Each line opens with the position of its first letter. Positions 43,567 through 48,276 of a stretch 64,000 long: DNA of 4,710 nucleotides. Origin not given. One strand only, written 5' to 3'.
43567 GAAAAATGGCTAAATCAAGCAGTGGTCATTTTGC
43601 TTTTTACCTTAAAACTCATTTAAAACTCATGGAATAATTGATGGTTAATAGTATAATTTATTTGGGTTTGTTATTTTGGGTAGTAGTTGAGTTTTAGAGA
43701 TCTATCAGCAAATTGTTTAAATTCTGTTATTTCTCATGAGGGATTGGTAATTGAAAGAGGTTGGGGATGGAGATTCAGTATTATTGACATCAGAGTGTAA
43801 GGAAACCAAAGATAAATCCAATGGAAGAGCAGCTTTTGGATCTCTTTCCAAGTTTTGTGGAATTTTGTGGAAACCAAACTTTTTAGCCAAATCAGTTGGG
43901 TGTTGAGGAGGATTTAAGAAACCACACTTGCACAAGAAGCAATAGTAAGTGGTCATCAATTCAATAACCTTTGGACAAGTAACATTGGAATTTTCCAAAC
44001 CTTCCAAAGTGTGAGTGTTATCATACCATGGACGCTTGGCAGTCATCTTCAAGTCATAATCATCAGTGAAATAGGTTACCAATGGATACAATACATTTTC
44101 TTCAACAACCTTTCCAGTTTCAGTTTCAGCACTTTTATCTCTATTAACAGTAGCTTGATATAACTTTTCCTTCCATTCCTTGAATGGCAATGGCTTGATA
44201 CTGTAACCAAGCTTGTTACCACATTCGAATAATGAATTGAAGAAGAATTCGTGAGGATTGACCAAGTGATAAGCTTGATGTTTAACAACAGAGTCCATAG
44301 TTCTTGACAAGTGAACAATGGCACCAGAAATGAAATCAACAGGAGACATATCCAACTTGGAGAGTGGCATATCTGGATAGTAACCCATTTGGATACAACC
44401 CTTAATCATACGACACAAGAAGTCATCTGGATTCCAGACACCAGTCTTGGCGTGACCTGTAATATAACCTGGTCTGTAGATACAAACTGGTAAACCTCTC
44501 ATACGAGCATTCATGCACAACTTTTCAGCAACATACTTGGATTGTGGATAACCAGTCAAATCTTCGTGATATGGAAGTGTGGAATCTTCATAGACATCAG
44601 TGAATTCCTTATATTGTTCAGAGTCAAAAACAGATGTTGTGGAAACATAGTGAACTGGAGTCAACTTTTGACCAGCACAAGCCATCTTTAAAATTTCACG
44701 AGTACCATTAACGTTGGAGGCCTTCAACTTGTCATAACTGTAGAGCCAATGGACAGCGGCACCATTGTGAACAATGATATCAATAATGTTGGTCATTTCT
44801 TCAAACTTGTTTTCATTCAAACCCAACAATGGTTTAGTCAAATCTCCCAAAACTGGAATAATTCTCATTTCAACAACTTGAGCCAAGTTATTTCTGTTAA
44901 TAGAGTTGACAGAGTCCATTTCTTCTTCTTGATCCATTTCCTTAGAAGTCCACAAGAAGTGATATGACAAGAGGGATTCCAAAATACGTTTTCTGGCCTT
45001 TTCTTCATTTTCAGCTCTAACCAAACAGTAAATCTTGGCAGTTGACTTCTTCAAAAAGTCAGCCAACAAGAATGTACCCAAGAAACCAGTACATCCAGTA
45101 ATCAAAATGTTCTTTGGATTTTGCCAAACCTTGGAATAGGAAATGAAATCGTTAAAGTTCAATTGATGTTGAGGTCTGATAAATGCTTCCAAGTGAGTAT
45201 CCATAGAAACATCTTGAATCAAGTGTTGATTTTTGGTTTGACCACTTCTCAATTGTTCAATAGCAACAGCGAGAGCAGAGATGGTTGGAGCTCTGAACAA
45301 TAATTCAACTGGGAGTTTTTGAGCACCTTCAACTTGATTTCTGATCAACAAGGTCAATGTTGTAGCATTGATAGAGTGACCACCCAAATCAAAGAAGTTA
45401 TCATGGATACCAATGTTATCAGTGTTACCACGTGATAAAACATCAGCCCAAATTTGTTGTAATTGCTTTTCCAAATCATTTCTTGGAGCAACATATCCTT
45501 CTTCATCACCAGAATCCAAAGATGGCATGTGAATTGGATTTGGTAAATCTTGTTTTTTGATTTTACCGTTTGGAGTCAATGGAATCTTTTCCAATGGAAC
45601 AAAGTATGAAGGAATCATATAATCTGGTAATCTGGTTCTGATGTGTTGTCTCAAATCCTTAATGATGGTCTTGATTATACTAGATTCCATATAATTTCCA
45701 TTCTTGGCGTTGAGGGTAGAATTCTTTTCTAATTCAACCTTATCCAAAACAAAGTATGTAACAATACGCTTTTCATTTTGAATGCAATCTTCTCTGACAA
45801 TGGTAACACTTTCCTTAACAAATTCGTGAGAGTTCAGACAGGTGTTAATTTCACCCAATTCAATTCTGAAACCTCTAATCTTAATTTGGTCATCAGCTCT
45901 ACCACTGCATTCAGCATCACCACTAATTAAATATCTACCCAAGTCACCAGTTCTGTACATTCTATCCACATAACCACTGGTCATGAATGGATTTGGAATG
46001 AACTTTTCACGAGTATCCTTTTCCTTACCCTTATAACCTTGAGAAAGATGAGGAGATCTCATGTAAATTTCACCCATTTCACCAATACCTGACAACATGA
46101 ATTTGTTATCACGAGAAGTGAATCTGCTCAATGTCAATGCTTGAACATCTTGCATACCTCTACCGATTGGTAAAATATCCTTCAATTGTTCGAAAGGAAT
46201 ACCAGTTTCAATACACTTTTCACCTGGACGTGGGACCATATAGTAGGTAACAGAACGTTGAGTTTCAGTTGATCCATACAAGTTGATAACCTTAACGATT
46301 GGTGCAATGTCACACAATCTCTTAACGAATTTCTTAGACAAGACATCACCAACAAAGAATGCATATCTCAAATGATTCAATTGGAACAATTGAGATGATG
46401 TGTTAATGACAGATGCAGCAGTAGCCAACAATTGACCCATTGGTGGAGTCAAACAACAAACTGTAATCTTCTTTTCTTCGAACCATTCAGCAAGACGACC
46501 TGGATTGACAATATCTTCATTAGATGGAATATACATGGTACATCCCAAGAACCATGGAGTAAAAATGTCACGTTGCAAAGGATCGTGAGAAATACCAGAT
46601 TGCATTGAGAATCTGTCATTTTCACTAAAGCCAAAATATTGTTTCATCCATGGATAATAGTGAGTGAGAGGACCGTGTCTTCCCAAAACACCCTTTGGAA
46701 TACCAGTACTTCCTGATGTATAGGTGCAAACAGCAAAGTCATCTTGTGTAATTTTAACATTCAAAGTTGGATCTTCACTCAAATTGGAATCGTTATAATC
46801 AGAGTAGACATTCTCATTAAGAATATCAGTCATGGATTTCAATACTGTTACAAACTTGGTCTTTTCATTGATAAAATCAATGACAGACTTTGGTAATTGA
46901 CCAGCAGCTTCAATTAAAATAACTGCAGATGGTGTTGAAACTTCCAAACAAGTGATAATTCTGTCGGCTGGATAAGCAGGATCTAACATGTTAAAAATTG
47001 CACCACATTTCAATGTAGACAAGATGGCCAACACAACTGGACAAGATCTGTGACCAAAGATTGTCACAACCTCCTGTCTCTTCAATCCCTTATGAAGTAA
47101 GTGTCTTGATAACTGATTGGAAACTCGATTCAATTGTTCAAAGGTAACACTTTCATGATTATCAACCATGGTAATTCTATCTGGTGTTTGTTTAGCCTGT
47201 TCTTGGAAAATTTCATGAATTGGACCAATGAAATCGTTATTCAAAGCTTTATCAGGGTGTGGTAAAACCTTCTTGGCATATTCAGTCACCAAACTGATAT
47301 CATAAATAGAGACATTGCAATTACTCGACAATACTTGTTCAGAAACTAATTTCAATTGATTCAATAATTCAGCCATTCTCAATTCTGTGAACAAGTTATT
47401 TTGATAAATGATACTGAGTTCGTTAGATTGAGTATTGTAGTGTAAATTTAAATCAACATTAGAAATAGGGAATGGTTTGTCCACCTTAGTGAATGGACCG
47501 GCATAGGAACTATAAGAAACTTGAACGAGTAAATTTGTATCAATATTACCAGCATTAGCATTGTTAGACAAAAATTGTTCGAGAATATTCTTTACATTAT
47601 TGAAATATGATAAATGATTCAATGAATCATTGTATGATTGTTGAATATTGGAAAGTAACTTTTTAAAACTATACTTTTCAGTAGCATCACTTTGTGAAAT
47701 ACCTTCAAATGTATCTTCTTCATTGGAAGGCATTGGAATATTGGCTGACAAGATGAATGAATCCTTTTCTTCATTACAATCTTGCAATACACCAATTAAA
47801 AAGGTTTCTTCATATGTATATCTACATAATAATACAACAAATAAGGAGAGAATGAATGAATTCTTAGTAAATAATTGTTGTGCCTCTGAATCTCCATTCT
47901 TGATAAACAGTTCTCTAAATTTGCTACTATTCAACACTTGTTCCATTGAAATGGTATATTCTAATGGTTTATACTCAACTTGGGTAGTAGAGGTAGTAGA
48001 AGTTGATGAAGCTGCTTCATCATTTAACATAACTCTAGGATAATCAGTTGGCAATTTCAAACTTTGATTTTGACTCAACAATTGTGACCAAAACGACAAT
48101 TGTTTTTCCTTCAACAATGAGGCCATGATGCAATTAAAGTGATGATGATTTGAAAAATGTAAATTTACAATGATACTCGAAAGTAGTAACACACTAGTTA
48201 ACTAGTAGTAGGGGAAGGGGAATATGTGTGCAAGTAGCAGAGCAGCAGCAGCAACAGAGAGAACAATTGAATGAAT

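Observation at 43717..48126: Intact Lys2-type alpha-aminoadipate reductase (A-T-R) in a genome that also encodes cilium genes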

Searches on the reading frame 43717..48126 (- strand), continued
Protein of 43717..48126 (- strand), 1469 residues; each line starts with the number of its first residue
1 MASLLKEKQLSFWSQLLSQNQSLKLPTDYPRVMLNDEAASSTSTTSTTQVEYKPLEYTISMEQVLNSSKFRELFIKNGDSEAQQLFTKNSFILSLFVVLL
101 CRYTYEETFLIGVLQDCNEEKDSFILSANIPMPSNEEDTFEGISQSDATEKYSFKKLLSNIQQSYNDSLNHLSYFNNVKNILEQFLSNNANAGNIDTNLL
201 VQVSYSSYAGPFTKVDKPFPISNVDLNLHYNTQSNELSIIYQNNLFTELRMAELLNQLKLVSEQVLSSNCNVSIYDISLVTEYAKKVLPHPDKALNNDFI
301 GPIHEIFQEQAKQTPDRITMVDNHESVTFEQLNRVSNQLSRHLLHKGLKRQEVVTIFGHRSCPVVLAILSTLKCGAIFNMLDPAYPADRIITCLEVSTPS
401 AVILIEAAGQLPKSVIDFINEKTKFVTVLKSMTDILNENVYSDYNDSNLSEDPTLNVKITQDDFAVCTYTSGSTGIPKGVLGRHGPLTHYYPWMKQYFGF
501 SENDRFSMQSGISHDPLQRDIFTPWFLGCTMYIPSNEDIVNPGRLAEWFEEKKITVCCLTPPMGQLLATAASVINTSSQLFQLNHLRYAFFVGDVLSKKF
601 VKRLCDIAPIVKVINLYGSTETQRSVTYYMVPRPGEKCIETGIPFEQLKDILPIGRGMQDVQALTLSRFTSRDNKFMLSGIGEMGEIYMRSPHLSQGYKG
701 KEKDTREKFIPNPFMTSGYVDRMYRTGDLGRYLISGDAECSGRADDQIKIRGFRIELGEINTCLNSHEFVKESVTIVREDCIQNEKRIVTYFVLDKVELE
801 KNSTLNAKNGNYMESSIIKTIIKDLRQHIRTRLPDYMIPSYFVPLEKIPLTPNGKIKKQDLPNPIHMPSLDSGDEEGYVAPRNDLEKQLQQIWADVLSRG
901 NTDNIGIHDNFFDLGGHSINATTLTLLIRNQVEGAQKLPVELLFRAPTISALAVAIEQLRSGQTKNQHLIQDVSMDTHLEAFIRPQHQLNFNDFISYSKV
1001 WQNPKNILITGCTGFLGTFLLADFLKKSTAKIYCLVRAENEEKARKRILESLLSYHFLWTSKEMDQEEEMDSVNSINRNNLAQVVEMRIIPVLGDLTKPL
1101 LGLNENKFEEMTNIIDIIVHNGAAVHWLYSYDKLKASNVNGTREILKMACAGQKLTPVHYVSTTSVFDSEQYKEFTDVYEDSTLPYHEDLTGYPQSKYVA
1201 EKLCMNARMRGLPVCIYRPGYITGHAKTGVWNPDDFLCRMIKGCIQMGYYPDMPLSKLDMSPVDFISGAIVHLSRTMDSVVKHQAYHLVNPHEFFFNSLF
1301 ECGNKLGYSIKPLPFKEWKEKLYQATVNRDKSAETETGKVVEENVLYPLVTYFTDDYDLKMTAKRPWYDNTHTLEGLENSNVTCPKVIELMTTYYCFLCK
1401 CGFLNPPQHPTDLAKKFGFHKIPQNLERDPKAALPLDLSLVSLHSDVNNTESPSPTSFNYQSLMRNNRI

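Call 70: search_protein_families(library=ncbifam, proteins=[P0022, P0050, P0060, P0018], max_evalue=1e-80)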
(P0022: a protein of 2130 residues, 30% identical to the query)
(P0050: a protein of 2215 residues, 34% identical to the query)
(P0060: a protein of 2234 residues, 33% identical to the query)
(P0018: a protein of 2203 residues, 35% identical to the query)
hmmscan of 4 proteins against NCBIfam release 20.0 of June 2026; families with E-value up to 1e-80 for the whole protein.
P0022 (2130 aa): 16 families
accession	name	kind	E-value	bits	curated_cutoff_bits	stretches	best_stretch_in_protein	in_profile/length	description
NF004282.0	PRK05691.1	subfamily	0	1483.5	4090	1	27-1101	1137-2210/4334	non-ribosomal peptide synthase/polyketide synthase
NF047350.1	aureusi_NRPS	equivalog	0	1254.6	2500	2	29-1099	421-1454/2373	aureusimine non-ribosomal peptide synthetase AusA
NF038078.1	NRPS_MxcG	equivalog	0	1134.6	2300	2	619-2123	4-1441/1442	myxochelin non-ribosomal peptide synthetase MxcG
NF041803.1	NRPS_SolG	exception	0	1063.1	2200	2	16-595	564-1154/1163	solanimycin non-ribosomal peptide synthetase SolG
TIGR03443.1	alpha_am_amid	equivalog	2.9e-291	969.3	1030.1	1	1234-2127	419-1362/1390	L-aminoadipate-semialdehyde dehydrogenase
TIGR01733.1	AA-adenyl-dom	subfamily_domain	5.5e-271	898.2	317.4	2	48-445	1-409/409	amino acid adenylation domain-containing protein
NF007605.2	PRK10252.1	equivalog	2e-220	734.6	2400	2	620-1703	4-1039/1292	enterobactin non-ribosomal peptide synthetase EntF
NF003417.0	PRK04813.1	subfamily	8.4e-166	552.4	476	1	29-509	11-499/505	D-alanine--poly(phosphoribitol) ligase subunit DltA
TIGR01734.1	D-ala-DACP-lig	equivalog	5.1e-155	516.9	559.85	1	29-509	8-498/504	D-alanine--poly(phosphoribitol) ligase subunit DltA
TIGR03098.1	ligase_PEP_1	hypoth_equivalog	1.2e-123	413.3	592.35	0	26-509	5-514/517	acyl-CoA ligase (AMP-forming), exosortase A system-associated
NF004837.0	PRK06187.1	subfamily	7.1e-120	400.7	476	0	20-509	7-518/531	long-chain-fatty-acid--CoA ligase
TIGR01746.1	Thioester-redct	subfamily_domain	3.7e-113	378.5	213.35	1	1747-2121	1-371/371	thioester reductase domain-containing protein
NF052269.1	Staph_lig_FadD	equivalog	2.1e-90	303.5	650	0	29-509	8-489/499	long-chain-fatty-acid--CoA ligase FadD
NF006181.0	PRK08314.1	subfamily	1.3e-86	291.1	705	0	145-509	185-550/563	long-chain-fatty-acid--CoA ligase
TIGR01923.1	menE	equivalog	2.2e-86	290.4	330.15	0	48-509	1-442/442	o-succinylbenzoate--CoA ligase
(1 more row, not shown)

P0050 (2215 aa): 11 families
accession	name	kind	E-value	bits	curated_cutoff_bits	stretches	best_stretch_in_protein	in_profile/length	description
NF004282.0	PRK05691.1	subfamily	0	1781.3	4090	2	298-1705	899-2284/4334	non-ribosomal peptide synthase/polyketide synthase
NF047350.1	aureusi_NRPS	equivalog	0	1242.4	2500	2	454-1599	338-1419/2373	aureusimine non-ribosomal peptide synthetase AusA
TIGR03443.1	alpha_am_amid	equivalog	2.7e-289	962.8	1030.1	1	268-997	2-751/1390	L-aminoadipate-semialdehyde dehydrogenase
NF041803.1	NRPS_SolG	exception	7.7e-283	941.1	2200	2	1194-2188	155-1153/1163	solanimycin non-ribosomal peptide synthetase SolG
NF038078.1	NRPS_MxcG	equivalog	2.5e-251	836.9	2300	2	1150-2196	4-1047/1442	myxochelin non-ribosomal peptide synthetase MxcG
TIGR01733.1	AA-adenyl-dom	subfamily_domain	2.7e-241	800.4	317.4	2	1636-2038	1-409/409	amino acid adenylation domain-containing protein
NF007605.2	PRK10252.1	equivalog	4.3e-228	759.9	2400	2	1150-2198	3-1049/1292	enterobactin non-ribosomal peptide synthetase EntF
NF003417.0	PRK04813.1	subfamily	1.3e-153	512.2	476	1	1613-2103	7-499/505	D-alanine--poly(phosphoribitol) ligase subunit DltA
TIGR01734.1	D-ala-DACP-lig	equivalog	1e-142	476.3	559.85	0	1615-2104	6-499/504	D-alanine--poly(phosphoribitol) ligase subunit DltA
TIGR03098.1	ligase_PEP_1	hypoth_equivalog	3.2e-112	375.6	592.35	0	533-1042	2-514/517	acyl-CoA ligase (AMP-forming), exosortase A system-associated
NF004837.0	PRK06187.1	subfamily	3.2e-111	372.2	476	0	530-1048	7-524/531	long-chain-fatty-acid--CoA ligase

P0060 (2234 aa): 12 families
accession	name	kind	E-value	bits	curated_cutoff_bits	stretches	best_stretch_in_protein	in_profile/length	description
NF004282.0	PRK05691.1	subfamily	0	1771.2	4090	1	108-2233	620-2722/4334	non-ribosomal peptide synthase/polyketide synthase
NF047350.1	aureusi_NRPS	equivalog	0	1133.2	2500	3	627-1677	415-1409/2373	aureusimine non-ribosomal peptide synthetase AusA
TIGR03443.1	alpha_am_amid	equivalog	8.3e-289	961.2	1030.1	1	771-1091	412-750/1390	L-aminoadipate-semialdehyde dehydrogenase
NF041803.1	NRPS_SolG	exception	1.6e-276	920.2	2200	2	1243-2233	110-1102/1163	solanimycin non-ribosomal peptide synthetase SolG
NF038078.1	NRPS_MxcG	equivalog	7.7e-272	904.9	2300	2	162-1229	3-1049/1442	myxochelin non-ribosomal peptide synthetase MxcG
TIGR01733.1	AA-adenyl-dom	subfamily_domain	8.5e-255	844.9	317.4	2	1729-2136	1-409/409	amino acid adenylation domain-containing protein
NF007605.2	PRK10252.1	equivalog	6.1e-237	789.2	2400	2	1245-2209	4-966/1292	enterobactin non-ribosomal peptide synthetase EntF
NF003417.0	PRK04813.1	subfamily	1e-140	469.7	476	0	1707-2201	8-500/505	D-alanine--poly(phosphoribitol) ligase subunit DltA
TIGR01734.1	D-ala-DACP-lig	equivalog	2.2e-133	445.5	559.85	0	1707-2201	5-499/504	D-alanine--poly(phosphoribitol) ligase subunit DltA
TIGR03098.1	ligase_PEP_1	hypoth_equivalog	8.3e-121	404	592.35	0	1705-2200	3-514/517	acyl-CoA ligase (AMP-forming), exosortase A system-associated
NF004837.0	PRK06187.1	subfamily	7.9e-111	370.9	476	0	1705-2202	11-520/531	long-chain-fatty-acid--CoA ligase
NF004511.1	PRK05852.1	equivalog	1.9e-84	284.1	650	0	1709-2201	6-501/505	FadD7 family fatty acid--CoA ligase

P0018 (2203 aa): 15 families
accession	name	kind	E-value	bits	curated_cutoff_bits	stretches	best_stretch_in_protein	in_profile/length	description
NF004282.0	PRK05691.1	subfamily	0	1884.4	4090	3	608-1663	1261-2299/4334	non-ribosomal peptide synthase/polyketide synthase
NF047350.1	aureusi_NRPS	equivalog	0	1262.7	2500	2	465-1527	414-1409/2373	aureusimine non-ribosomal peptide synthetase AusA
NF041803.1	NRPS_SolG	exception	0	1069.6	2200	2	1129-2158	147-1157/1163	solanimycin non-ribosomal peptide synthetase SolG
TIGR03443.1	alpha_am_amid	equivalog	0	1059.5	1030.1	1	201-939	2-752/1390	L-aminoadipate-semialdehyde dehydrogenase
NF038078.1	NRPS_MxcG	equivalog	4.2e-273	909.1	2300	2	1091-2162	2-1047/1442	myxochelin non-ribosomal peptide synthetase MxcG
TIGR01733.1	AA-adenyl-dom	subfamily_domain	4.4e-251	832.7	317.4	2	1579-2004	1-409/409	amino acid adenylation domain-containing protein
NF007605.2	PRK10252.1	equivalog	6.3e-246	819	2400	2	1093-2157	3-1042/1292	enterobactin non-ribosomal peptide synthetase EntF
NF003417.0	PRK04813.1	subfamily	2.1e-148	495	476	0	1562-2070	13-500/505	D-alanine--poly(phosphoribitol) ligase subunit DltA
TIGR01734.1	D-ala-DACP-lig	equivalog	1.5e-135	452.6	559.85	0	1561-2071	9-500/504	D-alanine--poly(phosphoribitol) ligase subunit DltA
NF004837.0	PRK06187.1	subfamily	4.6e-130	434.4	476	0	1550-2075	6-524/531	long-chain-fatty-acid--CoA ligase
TIGR03098.1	ligase_PEP_1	hypoth_equivalog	2.8e-122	408.8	592.35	0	1554-2071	2-516/517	acyl-CoA ligase (AMP-forming), exosortase A system-associated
NF004511.1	PRK05852.1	equivalog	2.5e-97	326.6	650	0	1554-2072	1-503/505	FadD7 family fatty acid--CoA ligase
NF006182.0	PRK08316.1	subfamily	5.9e-97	325.3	663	0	1551-2073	10-517/523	fatty acyl-CoA synthetase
NF005863.0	PRK07798.1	subfamily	7.3e-93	311.9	543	0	1554-2071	6-529/540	acyl-CoA synthetase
NF004822.0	PRK06178.1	equivalog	5.7e-87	292.6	782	0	1547-2072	31-566/571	acyl-CoA synthetase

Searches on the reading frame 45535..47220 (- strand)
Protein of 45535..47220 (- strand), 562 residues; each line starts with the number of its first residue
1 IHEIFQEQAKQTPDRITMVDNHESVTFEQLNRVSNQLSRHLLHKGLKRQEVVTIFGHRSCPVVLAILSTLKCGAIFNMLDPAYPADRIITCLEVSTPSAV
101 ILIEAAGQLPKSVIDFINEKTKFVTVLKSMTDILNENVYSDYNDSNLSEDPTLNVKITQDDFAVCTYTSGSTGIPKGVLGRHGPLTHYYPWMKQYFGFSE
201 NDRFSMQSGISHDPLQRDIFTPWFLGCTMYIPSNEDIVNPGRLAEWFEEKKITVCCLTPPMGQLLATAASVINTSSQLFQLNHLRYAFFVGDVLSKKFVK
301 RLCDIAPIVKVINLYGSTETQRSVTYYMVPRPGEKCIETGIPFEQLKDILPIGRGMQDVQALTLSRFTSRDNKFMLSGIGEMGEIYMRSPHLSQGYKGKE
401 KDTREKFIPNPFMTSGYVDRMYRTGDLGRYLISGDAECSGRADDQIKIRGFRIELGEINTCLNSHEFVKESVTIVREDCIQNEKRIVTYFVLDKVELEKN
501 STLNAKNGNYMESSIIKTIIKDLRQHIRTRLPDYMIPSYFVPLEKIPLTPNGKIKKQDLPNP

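Call 27: search_solved_structures(query=window:45535-47220:-, max_evalue=1e-30, show_alignments=0)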
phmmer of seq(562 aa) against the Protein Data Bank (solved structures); distinct sequences matched with E-value up to 1e-30: 49.
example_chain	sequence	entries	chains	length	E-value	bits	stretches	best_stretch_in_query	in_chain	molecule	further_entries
6mfy_A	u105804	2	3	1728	2.7e-113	382.4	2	2-561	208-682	Linear gramicidin synthase subunit A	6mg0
6mfz_A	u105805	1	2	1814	3.1e-113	382.3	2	2-561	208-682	Linear gramicidin synthase subunit A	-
9be3_A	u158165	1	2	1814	3.1e-113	382.3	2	2-561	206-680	Linear gramicidin synthase subunit A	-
9be4_A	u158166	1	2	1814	3.1e-113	382.3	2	2-561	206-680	Linear gramicidin synthase subunit A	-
9meh_A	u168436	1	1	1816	3.1e-113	382.2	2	2-561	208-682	Linear gramicidin synthase subunit A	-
8jbr_A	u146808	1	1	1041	7.4e-64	219.3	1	1-562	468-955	McyA protein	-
9bfd_A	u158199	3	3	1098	3.1e-63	217.2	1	1-562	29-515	Tyrocidine synthase 1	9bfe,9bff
6ulz_A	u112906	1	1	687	2.7e-61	210.8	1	2-492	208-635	Linear gramicidin synthase subunit A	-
5es6_A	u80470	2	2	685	2.9e-61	210.7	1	2-492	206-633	Linear gramicidin synthase subunit A | Linear gramicidin synthetase subunit A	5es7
5es5_A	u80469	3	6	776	5.4e-61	209.8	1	2-492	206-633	Linear gramicidin synthetase subunit A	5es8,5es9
6mfx_A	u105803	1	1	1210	2.6e-60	207.6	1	2-492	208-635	Linear gramicidin synthase subunit A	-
6mfw_A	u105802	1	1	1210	4.1e-60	206.9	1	2-492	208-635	Linear gramicidin synthase subunit A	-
4d4g_A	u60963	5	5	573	5.2e-60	206.6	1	1-562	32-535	APNAA1 | APNA A1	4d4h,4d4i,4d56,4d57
5u89_A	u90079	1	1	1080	1.6e-58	201.6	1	3-562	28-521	Amino acid adenylation domain protein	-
8hlk_A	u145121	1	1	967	1.4e-57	198.5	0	377-562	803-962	Microcystin synthetase B (Fragment)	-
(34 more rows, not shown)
